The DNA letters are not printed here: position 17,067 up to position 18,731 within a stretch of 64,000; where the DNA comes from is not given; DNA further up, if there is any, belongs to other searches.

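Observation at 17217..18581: AT-rich orphan gene encoding a long coiled-coil followed by a 2-TM hairpin and a charged tail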

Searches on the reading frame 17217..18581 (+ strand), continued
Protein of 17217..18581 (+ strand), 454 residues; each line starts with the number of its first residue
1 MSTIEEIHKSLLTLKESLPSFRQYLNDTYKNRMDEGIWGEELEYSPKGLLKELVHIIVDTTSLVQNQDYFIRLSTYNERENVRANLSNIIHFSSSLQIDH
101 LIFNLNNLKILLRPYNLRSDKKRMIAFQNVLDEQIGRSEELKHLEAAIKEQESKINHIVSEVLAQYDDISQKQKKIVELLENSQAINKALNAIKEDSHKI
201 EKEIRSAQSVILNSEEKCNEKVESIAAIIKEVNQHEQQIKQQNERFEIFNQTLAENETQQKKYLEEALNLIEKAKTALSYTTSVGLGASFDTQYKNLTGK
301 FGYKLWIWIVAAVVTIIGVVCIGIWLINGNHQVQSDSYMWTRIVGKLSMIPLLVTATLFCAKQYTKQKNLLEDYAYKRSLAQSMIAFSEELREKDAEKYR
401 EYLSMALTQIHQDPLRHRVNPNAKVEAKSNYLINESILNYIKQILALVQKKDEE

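Call 37: list_cluster_members(proteins=[P0001, P0027, P0099, P0126, P0128, P0131, P0136, P0148, P0164, P0195])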
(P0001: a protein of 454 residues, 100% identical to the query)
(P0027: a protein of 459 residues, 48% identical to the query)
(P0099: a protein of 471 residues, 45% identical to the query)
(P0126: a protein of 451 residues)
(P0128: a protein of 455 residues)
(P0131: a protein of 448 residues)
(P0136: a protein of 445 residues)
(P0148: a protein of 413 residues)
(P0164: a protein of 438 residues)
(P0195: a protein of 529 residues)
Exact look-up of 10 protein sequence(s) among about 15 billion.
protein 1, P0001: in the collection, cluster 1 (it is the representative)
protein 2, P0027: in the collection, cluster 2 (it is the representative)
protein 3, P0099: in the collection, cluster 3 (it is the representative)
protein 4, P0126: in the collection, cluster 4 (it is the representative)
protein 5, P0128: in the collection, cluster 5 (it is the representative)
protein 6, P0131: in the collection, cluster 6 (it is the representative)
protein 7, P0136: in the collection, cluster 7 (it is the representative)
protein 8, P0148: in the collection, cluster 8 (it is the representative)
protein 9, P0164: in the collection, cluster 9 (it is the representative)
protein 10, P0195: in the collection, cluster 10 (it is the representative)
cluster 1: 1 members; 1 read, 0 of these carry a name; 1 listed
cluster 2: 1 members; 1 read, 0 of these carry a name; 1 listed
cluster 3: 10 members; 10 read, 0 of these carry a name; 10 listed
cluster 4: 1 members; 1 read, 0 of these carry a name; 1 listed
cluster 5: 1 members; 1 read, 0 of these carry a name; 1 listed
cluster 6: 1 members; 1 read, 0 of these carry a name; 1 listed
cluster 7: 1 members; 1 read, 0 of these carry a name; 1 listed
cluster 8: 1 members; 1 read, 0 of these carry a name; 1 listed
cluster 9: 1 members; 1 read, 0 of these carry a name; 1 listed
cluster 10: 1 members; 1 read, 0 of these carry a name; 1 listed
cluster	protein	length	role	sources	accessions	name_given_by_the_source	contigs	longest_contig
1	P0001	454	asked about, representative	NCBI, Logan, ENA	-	-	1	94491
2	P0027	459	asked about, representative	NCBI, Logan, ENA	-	-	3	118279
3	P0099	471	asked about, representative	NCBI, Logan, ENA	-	-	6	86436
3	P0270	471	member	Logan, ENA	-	-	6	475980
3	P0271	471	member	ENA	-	-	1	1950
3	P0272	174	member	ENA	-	-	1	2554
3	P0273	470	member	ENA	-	-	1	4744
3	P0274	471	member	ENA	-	-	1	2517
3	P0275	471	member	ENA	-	-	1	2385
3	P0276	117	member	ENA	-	-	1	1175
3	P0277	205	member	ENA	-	-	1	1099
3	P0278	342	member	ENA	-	-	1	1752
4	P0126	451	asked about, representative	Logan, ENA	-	-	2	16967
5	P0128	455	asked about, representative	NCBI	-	-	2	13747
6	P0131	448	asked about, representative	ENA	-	-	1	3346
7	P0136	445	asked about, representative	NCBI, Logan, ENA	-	-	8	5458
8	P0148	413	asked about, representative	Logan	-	-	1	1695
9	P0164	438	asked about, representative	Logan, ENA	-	-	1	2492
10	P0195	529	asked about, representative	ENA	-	-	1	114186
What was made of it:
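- Tried and rejected: Cluster look-up gave no names (call 37).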

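Call 38: predict_structure(alignment_id=A3)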
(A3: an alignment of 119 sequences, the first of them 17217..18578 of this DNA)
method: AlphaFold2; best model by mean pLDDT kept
length: 454 residues; sequences in the alignment: 119
mean_pLDDT: 82.8   pTM: 0.48
mean pLDDT of the five models: 82.8, 82.1, 81.4, 81.5, 80.3
residues with pLDDT >= 90: 209; 70-90: 153; 50-70: 59; < 50: 33
segments of 3 or more residues with pLDDT < 50: 270-281, 423-434, 451-454
pLDDT, mean of each block of 10 residues (from residue 1): 96 97 97 95 97 96 96 97 98 98 98 94 88 93 96 98 98 98 98 98 97 93 86 78 71 62 53 42 64 74 74 84 76 58 78 84 83 84 82 83 84 61 41 53 66 46
secondary structure, 60 per line:
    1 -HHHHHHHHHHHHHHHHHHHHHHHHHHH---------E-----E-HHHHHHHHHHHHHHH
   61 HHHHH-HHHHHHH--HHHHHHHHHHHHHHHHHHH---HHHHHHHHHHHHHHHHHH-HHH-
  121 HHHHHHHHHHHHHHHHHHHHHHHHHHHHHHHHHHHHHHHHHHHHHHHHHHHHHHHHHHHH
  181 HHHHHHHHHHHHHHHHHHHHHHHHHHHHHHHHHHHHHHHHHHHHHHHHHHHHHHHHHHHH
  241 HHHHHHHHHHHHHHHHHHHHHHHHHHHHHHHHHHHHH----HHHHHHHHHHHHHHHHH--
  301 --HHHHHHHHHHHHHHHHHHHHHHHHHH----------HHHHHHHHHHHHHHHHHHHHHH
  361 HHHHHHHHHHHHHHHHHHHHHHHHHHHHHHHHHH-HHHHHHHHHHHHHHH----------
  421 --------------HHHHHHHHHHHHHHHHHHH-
elements in order: H2-28 H46-65 H67-73 H76-94 H98-115 H121-277 H282-298 H303-328 H339-394 H396-410 H435-453
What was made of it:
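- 17217..17570 (+): aa 1-118: N-terminal helical bundle. Fast-evolving; proposed sensor. AF2 helices 2-28, 46-65, 67-73, 76-94, 98-115 with pLDDT >93 (call 38).
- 17577..18047 (+): aa 121-277: single long helix with heptad periodicity (coiled-coil stalk). AF2 helix H121-277 (call 38).
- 18060..18110 (+): aa 282-298: conserved juxtamembrane helix (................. motif). AF2 helix H282-298 (call 38).
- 18123..18200 (+): aa 303-328: TM helix 1 (invariant W308). AF2 helix H303-328 (call 38).
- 18231..18299 (+): aa 339-361: TM helix 2, with a conserved basic residue (K346 here, R in most), P351 and F359. AF2 helix 339-394 is continuous into the cytoplasm (call 38).
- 18471..18578 (+): aa 419-454: variable C-terminal tail with a final helix. 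pLDDT <50 for 423-434, helix 435-453 (call 38).
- On PrrC/RloC-type RM guardian: The protein is all-helical with 2 TM (call 38).
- Checked: AlphaFold2 with a 119-sequence alignment (mean pLDDT 82.8) gives one helix over 121-277 (call 38).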

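Call 41: fold_search(model_id=the predicted structure, library=pdb)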
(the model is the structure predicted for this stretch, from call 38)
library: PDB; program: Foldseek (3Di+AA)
matches with E <= 10: 267; with E <= 0.001: 0
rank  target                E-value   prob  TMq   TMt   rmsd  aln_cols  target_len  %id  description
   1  6e6a_A                2.3e-01  0.57  0.14  0.33  12.3       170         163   15  Triclinic crystal form of IncA G144A point mutant (released 2019-07-10)
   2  6e6a_B                4.1e-01  0.41  0.15  0.31  13.3       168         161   12  Triclinic crystal form of IncA G144A point mutant (released 2019-07-10)
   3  4u5a_D                6.2e-01  0.63  0.15  0.31   8.2       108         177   17  Sporozoite Protein for Cell Traversal (released 2014-12-24)
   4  9fqr_D6               8.0e-01  0.66  0.19  0.33  20.7       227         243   13  96-nm repeat of axonemal doublet microtubules from bovine sperm (released 2025-03-26)
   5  1jch_A                8.5e-01  0.28  0.12  0.12  15.9       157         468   10  Crystal Structure of Colicin E3 in Complex with its Immunity Protein (released 2001-11-30)
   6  8c5v_I                8.9e-01  0.20  0.19  0.17  28.0       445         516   12  Chemotaxis core signalling unit from E protein lysed E. coli cells (released 2023-09-13)
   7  8dt0_B                8.9e-01  0.08  0.08  0.17  16.6       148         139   14  Scaffolding protein functional sites using deep learning (released 2022-08-10)
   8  7xge_E                9.4e-01  0.11  0.09  0.22  15.3       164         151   12  Crystal structure of MCL-1 in complex with computationally designed inhibitor protein (released 2022-07-20)
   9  2b5u_A                1.1e+00  0.60  0.17  0.16  14.2       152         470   12  Crystal Structure Of Colicin E3 V206C Mutant In Complex With Its Immunity Protein (released 2006-11-07)
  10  6uuj_K                1.1e+00  0.51  0.16  0.36   9.5       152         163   10  Structure of PE5-PPE4-EspG3 complex from the type VII (ESX-3) secretion system, space group P212121 (released 2020-01-29)
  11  3leo                  1.1e+00  0.38  0.16  0.37  13.8       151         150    9  Structure of human Leukotriene C4 synthase mutant R31Q in complex with glutathione (released 2010-10-27)
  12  3b29                  1.2e+00  0.30  0.16  0.37  13.8       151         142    8  Human leukotriene C4 synthase in complex with dodecyl-beta-D-selenomaltoside (released 2011-12-14)
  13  3pcv                  1.2e+00  0.21  0.15  0.32  15.4       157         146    8  Crystal structure analysis of human leukotriene C4 synthase at 1.9 angstrom resolution (released 2011-03-16)
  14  6uuj_E                1.3e+00  0.75  0.18  0.42   5.1       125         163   10  Structure of PE5-PPE4-EspG3 complex from the type VII (ESX-3) secretion system, space group P212121 (released 2020-01-29)
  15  6s18_A                1.4e+00  0.28  0.14  0.34  10.8       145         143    8  Ligand binding domain of the P. putida receptor PcaY_PP in complex with glycerol (released 2020-10-21)
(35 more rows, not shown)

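Call 42: find_related_loci(query=A3, collection=metagenome_contigs, flank=8000)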
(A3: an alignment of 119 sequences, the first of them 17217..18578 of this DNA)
Query A3 (454 aa) in metagenome_contigs; peptide patterns used: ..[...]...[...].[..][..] (x = any residue, [..] = any of these).
231 stretches matched a pattern; 143 encode a relative of the query (tblastn E <= 1e-3); the best 80 are kept; 80 distinct loci.
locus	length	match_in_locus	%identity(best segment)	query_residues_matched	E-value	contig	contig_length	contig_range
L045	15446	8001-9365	53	2-454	9e-153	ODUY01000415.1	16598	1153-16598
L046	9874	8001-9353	48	2-450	5e-137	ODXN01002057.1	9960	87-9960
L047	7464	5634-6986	47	2-450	2e-136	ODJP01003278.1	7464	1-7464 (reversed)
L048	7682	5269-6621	48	2-450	2e-136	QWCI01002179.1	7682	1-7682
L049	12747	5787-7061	50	2-424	3e-135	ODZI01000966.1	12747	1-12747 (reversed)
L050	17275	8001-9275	49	2-424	3e-133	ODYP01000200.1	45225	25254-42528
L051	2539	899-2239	48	2-450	3e-140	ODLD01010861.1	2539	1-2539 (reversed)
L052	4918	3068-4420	46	2-450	3e-133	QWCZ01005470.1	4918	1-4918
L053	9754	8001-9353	47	2-450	6e-131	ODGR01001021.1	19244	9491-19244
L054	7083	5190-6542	46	2-450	6e-130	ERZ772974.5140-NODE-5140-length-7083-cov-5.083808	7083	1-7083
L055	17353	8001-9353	45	2-450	8e-125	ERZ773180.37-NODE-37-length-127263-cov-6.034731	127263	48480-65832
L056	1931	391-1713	45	1-442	2e-129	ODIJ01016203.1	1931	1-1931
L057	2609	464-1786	44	1-442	1e-122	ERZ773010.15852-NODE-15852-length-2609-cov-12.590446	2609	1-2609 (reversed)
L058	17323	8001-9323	46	1-442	4e-124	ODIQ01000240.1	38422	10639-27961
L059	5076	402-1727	39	1-450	7e-90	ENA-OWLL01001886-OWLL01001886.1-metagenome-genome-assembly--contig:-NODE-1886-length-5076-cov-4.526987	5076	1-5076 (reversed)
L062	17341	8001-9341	38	1-450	5e-87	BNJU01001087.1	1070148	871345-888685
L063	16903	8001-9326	38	1-450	4e-83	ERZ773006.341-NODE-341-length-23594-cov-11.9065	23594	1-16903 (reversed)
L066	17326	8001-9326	36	1-450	1e-77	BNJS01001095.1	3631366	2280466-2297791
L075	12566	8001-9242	33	3-418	3e-70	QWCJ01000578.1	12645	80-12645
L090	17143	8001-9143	33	38-418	7e-59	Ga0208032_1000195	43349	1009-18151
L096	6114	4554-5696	31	38-418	5e-57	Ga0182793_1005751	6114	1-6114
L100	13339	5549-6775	32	10-418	3e-55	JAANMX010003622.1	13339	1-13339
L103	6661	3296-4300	33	1-419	2e-54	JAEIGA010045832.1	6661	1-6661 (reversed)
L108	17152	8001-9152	30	38-426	2e-53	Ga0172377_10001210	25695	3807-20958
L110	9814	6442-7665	31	1-418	1e-52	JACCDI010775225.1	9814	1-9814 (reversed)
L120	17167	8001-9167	30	26-418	1e-50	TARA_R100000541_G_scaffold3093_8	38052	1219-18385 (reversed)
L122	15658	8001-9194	32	14-418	9e-50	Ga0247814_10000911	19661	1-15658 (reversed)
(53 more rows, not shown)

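Call 43: find_related_loci(query=A3, collection=viral_contigs, flank=8000)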
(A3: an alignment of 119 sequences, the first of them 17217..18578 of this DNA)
Query A3 (454 aa) in viral_contigs; peptide patterns used: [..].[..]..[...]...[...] (x = any residue, [..] = any of these).
83 stretches matched a pattern; 21 encode a relative of the query (tblastn E <= 1e-3); 21 distinct loci.
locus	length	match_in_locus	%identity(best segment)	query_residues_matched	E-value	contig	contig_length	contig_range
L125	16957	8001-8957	27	105-426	2e-27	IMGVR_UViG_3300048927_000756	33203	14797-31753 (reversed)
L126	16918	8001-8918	26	105-415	9e-27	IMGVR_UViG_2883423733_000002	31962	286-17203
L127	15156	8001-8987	25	104-415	8e-22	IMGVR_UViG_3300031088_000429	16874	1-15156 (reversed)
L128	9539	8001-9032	25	88-415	1e-17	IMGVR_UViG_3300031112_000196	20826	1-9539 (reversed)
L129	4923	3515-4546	25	88-415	1e-17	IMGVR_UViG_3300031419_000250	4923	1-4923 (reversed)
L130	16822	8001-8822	25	167-443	2e-16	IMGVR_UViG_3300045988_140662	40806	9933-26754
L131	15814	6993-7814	25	167-443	2e-16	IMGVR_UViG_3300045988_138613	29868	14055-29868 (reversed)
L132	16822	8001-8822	25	167-443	2e-16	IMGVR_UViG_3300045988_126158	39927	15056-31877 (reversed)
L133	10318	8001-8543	30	269-444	3e-18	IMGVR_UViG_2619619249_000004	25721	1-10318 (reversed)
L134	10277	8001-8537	29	269-444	3e-15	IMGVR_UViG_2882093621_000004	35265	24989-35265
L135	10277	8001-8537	29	269-444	3e-15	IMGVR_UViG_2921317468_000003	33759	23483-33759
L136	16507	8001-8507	30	284-454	7e-15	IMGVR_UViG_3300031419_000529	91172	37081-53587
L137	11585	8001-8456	24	269-415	1e-11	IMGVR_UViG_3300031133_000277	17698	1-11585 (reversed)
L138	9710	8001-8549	22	249-425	5e-10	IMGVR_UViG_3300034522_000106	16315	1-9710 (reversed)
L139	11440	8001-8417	20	281-423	3e-9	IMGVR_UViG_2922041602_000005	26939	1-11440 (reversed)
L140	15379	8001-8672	23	191-425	1e-8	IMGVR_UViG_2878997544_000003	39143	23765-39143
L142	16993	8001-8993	21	98-416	3e-8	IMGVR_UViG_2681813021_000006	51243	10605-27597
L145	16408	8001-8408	22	281-416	4e-5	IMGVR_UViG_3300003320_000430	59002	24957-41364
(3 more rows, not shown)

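Call 47: search_protein_families(library=pfam, proteins=[L063:4768-7980:+, L075:4688-7780:+, L066:9354-10742:+, L062:10990-12201:+, L008:9433-11574:+, L134:6266-7120:+, L140:6713-7405:+, L138:8652-9707:+, L133:5240-5812:-, L090:3309-4304:+], max_evalue=0.001)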
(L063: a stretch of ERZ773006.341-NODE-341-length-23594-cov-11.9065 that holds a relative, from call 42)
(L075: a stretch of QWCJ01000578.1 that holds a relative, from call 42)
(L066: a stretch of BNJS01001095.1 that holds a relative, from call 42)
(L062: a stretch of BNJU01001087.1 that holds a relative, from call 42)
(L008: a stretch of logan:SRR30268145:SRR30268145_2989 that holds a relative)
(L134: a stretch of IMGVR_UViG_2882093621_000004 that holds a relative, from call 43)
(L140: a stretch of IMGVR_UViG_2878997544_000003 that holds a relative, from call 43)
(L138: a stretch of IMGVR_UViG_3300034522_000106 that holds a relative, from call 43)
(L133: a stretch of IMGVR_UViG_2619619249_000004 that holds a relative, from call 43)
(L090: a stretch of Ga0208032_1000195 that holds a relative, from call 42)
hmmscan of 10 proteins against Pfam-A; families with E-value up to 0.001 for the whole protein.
L063:4768-7980:+ (1071 aa): 3 families
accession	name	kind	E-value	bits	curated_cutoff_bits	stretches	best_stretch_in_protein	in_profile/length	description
PF19778.5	RE_endonuc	-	1.4e-32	112.2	23.4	1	952-1060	2-106/108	Endonuclease domain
PF04851.21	ResIII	-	2.5e-13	50.7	22.5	1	114-309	5-161/164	Type III restriction enzyme, res subunit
PF00270.35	DEAD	-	5.2e-07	30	26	1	131-242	13-110/167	DEAD/DEAH box helicase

L075:4688-7780:+ (1031 aa): 7 families
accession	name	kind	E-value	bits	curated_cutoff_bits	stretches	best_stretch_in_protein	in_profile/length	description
PF11867.13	T1RH-like_C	-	1.6e-86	291.1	26.8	1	692-1004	13-328/329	Type I restriction enzyme HindI endonuclease subunit-like, C-terminal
PF18766.7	SWI2_SNF2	-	8.3e-78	261.5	26.7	1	258-493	1-215/221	SWI2/SNF2 ATPase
PF04313.20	HSDR_N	-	1.1e-40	140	25.1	1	3-200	2-197/198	Type I restriction enzyme R protein N terminus (HSDR_N)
PF22679.2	T1R_D3-like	-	1e-22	81.7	27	1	568-662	60-156/158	Type I restriction enzyme subunit R domain 3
PF04851.21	ResIII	-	3.6e-22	79.4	22.5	1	259-431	8-163/164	Type III restriction enzyme, res subunit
PF00270.35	DEAD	-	1e-07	32.3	26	1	287-431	23-161/167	DEAD/DEAH box helicase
PF13588.12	HSDR_N_2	-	0.00011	22.7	25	0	104-172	12-78/110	Type I restriction enzyme R protein N terminus (HSDR_N)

L066:9354-10742:+ (463 aa): 8 families
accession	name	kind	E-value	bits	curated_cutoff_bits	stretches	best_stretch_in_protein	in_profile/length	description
PF13175.12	AAA_15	-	4.3e-22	79.7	32.1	2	1-167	1-130/374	AAA ATPase domain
PF13476.12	AAA_23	-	2.6e-15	58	27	1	5-217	1-142/201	AAA domain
PF13304.12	AAA_21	-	3.3e-14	54.1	27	2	291-332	261-303/304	AAA domain, putative AbiEii toxin, Type IV TA system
PF20469.4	OLD-like_TOPRIM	-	3.7e-13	50.2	23.2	1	376-439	3-67/67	Overcoming lysogenization defect protein-like, TOPRIM domain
PF02463.25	SMC_N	-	1.3e-12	48.1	40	1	2-335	1-205/220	RecF/RecN/SMC N terminal domain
PF11398.14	DUF2813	-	1.1e-07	32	21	1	1-48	1-47/372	Protein of unknown function (DUF2813)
PF13555.12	AAA_29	-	4.9e-06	26.6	27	1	7-47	5-46/61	P-loop containing region of AAA domain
PF13514.12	AAA_27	-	0.00041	20.4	22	1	1-52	1-55/206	AAA domain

L062:10990-12201:+ (404 aa): 5 families
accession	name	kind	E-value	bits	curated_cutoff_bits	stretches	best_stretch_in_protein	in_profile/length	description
PF00580.27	UvrD-helicase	-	1.1e-14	55.2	23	1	149-209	202-261/271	UvrD/REP helicase N-terminal domain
PF01443.25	Viral_helicase1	-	6.6e-11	42.9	21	1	129-374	28-227/228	Viral superfamily 1 RNA helicase core domain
PF13245.12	AAA_19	-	5.5e-08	33.5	25.1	1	3-201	12-132/134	AAA domain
PF13361.12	UvrD_C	-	4.4e-05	23.5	25.6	1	324-374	294-346/350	UvrD-like helicase C-terminal domain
PF13538.12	UvrD_C_2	-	0.00069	19.9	27.4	0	325-374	10-52/52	UvrD-like helicase C-terminal domain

L008:9433-11574:+ (714 aa): 0 families

L134:6266-7120:+ (285 aa): 11 families
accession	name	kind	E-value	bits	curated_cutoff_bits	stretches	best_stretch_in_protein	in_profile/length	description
PF07022.19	Phage_CI_repr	-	1.9e-51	172.7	22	2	99-161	1-63/65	Bacteriophage CI repressor helix-turn-helix domain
PF16452.10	Phage_CI_C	-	4.7e-17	62.5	27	1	178-274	2-96/101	Bacteriophage CI repressor C-terminal domain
PF15943.11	YdaS_toxin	-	9.4e-07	29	30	0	24-54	11-42/65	Bacterial toxin YdaS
PF01381.28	HTH_3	-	1.5e-06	28.5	23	0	112-155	11-55/55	Helix-turn-helix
PF13518.12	HTH_28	-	2.2e-05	24.9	25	0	100-133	5-35/52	Helix-turn-helix domain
PF13443.12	HTH_26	-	7.4e-05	23.4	22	0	101-133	2-33/63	Cro/C1-type HTH DNA-binding domain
PF08281.18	Sigma70_r4_2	-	0.00014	21.8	25.7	0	24-45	29-50/54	Sigma-70, region 4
PF01047.28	MarR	-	0.00017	21.9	24.6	0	112-133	19-40/59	MarR family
PF20432.4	Xre-like-HTH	-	0.00028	21.6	25.8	0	90-129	4-42/63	Antitoxin Xre-like helix-turn-helix domain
PF04545.22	Sigma70_r4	-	0.00028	20.8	24.1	0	108-132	18-42/50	Sigma-70, region 4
PF05269.17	Phage_CII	-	0.00042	20.9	21.3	0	108-156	21-68/91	Bacteriophage CII protein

L140:6713-7405:+ (231 aa): 5 families
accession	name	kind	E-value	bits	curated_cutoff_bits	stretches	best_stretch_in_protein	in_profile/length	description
PF00717.28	Peptidase_S24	-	1.2e-21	77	23.3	1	95-219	1-116/116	Peptidase S24-like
PF01381.28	HTH_3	-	6.8e-15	55.3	23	1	7-61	1-55/55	Helix-turn-helix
PF12844.13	HTH_19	-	6.1e-10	39.3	30.2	1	4-65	1-62/64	Helix-turn-helix domain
PF13560.12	HTH_31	-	9.2e-10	39.1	27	1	6-59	5-59/64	Helix-turn-helix domain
PF07022.19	Phage_CI_repr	-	9.5e-06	26.3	22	1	6-67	2-63/65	Bacteriophage CI repressor helix-turn-helix domain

L138:8652-9707:+ (352 aa): 2 families
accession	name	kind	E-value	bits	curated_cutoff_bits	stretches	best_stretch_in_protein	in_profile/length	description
PF24624.1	Int_N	-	8.9e-37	126.3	27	1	67-176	1-97/100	Phage integrase, N-terminal domain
PF00589.27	Phage_integrase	-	9.8e-25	87.7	27.1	1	187-334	2-170/172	Phage integrase family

L133:5240-5812:- (191 aa): 1 family
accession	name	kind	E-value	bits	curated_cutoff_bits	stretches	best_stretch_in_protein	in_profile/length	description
PF06892.16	Phage_CP76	-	1.9e-48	164.5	26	1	32-167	1-146/146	Phage regulatory protein CII (CP76)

L090:3309-4304:+ (332 aa): 1 family
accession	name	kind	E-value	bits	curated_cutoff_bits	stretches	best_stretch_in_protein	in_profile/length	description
PF13310.11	Virulence_RhuM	-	3.8e-109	364.3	33.7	1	62-309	1-251/252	Virulence protein RhuM family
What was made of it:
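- It lies in prophage lysogeny modules (call 47).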
